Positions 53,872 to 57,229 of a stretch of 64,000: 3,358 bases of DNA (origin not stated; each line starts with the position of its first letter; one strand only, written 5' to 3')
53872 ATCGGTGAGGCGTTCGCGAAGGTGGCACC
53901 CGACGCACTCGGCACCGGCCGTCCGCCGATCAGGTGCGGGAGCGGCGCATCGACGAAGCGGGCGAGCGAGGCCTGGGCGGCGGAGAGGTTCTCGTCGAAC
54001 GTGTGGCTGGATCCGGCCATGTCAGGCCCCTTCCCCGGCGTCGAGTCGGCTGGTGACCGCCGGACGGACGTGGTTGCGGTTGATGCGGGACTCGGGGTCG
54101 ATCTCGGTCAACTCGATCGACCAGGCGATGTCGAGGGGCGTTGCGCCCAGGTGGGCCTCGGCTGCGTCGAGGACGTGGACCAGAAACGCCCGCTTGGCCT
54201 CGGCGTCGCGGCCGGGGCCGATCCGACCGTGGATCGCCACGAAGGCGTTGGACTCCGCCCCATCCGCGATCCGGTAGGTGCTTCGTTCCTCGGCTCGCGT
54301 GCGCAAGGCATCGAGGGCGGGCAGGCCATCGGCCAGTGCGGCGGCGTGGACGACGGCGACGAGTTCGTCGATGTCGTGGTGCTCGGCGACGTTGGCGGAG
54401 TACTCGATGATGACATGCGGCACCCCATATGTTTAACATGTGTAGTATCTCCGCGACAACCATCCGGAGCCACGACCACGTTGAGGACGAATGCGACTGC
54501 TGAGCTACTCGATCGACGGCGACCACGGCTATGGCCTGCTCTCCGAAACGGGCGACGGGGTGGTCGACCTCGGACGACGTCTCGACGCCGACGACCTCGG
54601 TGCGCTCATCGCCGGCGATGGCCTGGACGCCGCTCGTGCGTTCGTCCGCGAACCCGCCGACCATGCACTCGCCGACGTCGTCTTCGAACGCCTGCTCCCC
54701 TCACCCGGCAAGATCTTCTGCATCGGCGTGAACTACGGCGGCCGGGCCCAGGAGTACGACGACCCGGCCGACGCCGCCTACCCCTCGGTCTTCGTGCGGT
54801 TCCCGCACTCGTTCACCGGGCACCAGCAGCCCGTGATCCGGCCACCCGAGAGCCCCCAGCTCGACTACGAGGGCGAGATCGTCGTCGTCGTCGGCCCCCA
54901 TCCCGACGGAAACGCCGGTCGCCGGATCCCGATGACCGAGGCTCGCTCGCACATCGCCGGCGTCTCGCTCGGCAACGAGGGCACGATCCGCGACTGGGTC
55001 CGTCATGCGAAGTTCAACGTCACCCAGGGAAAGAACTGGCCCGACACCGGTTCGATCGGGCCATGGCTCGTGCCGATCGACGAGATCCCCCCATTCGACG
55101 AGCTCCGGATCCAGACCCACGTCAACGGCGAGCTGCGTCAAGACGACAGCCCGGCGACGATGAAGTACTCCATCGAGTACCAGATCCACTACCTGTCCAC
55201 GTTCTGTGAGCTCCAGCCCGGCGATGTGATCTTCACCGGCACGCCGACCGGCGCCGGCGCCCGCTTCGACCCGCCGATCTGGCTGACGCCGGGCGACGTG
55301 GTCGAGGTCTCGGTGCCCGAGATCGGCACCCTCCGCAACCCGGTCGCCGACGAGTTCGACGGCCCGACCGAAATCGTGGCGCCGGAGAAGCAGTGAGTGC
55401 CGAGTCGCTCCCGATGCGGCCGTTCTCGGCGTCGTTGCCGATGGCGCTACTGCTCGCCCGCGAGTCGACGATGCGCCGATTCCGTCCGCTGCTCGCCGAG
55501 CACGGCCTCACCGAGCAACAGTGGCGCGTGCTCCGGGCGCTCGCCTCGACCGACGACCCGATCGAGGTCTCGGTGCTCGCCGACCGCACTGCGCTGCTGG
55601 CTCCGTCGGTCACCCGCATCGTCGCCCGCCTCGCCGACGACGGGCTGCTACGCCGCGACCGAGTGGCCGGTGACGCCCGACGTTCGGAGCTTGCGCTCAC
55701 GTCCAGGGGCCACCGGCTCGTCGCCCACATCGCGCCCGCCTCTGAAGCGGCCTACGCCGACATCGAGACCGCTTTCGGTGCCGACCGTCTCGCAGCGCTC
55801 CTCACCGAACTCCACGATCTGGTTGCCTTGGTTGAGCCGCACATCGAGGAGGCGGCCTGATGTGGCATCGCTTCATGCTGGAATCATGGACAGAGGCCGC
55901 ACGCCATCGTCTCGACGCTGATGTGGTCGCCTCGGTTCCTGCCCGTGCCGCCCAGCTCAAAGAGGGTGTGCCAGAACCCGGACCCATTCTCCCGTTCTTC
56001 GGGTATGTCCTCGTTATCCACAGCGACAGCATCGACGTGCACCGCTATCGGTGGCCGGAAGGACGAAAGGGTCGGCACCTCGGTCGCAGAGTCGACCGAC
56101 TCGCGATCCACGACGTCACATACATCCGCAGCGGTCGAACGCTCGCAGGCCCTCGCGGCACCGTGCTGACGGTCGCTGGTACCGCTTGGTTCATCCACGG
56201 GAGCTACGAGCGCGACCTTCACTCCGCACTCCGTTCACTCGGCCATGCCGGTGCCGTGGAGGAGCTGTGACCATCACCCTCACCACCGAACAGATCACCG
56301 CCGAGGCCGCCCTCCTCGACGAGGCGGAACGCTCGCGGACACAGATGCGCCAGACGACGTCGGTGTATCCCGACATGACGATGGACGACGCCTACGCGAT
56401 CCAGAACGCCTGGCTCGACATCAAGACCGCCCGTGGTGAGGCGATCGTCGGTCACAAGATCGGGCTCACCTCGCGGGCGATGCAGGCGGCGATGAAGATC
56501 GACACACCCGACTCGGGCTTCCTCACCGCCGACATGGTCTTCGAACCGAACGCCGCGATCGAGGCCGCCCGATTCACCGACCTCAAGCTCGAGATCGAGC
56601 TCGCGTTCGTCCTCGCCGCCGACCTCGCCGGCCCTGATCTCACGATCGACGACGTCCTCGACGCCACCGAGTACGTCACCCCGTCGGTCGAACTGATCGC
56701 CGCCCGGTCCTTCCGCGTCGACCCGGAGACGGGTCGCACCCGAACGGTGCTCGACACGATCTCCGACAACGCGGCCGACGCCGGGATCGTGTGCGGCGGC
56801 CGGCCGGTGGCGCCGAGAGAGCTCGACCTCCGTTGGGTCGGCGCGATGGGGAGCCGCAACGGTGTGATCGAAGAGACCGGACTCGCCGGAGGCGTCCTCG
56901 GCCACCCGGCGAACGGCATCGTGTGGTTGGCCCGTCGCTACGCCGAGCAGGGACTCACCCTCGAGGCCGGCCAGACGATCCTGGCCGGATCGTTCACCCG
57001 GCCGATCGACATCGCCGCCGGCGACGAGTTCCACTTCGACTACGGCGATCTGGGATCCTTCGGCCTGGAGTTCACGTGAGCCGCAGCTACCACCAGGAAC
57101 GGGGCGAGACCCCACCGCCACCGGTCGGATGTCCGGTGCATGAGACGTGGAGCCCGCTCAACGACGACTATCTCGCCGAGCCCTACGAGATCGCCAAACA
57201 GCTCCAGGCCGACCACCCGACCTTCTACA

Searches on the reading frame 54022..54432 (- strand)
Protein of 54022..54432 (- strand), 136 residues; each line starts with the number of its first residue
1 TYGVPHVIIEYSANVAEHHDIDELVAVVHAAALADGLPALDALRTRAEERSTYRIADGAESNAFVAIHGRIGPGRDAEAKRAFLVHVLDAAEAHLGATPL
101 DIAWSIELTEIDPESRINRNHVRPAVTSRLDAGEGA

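Call 32: search_protein_families(library=ncbifam, proteins=[window:54022-54432:-], max_evalue=1e-8)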
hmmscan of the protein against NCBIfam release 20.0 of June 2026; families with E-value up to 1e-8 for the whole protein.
window:54022-54432:- (136 aa): 1 family
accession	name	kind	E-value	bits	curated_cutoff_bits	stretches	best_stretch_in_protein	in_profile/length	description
NF011605.0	PRK15031.1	equivalog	1.5e-12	48.1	215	1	4-122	1-121/126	5-carboxymethyl-2-hydroxymuconate Delta-isomerase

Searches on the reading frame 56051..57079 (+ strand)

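Call 32: search_protein_families(library=ncbifam, proteins=[window:56051-57079:+], max_evalue=1e-8)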
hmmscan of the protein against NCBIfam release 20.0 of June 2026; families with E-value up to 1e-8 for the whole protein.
window:56051-57079:+ (342 aa): 4 families
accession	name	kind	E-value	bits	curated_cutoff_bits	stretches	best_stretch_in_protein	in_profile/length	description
TIGR02312.1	HpaH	equivalog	8e-114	379.7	351.5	1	77-341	2-266/267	2-oxo-hept-4-ene-1,7-dioate hydratase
TIGR03218.1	catechol_dmpH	equivalog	1.3e-55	188.5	350.55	1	75-341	3-263/263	2-oxo-3-hexenedioate decarboxylase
TIGR03220.1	catechol_dmpE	equivalog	2.4e-52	177.9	408.8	1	86-339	6-253/255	2-oxopent-4-enoate hydratase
NF008461.0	PRK11342.1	equivalog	3e-47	161.1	350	1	79-341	3-259/269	2-keto-4-pentenoate hydratase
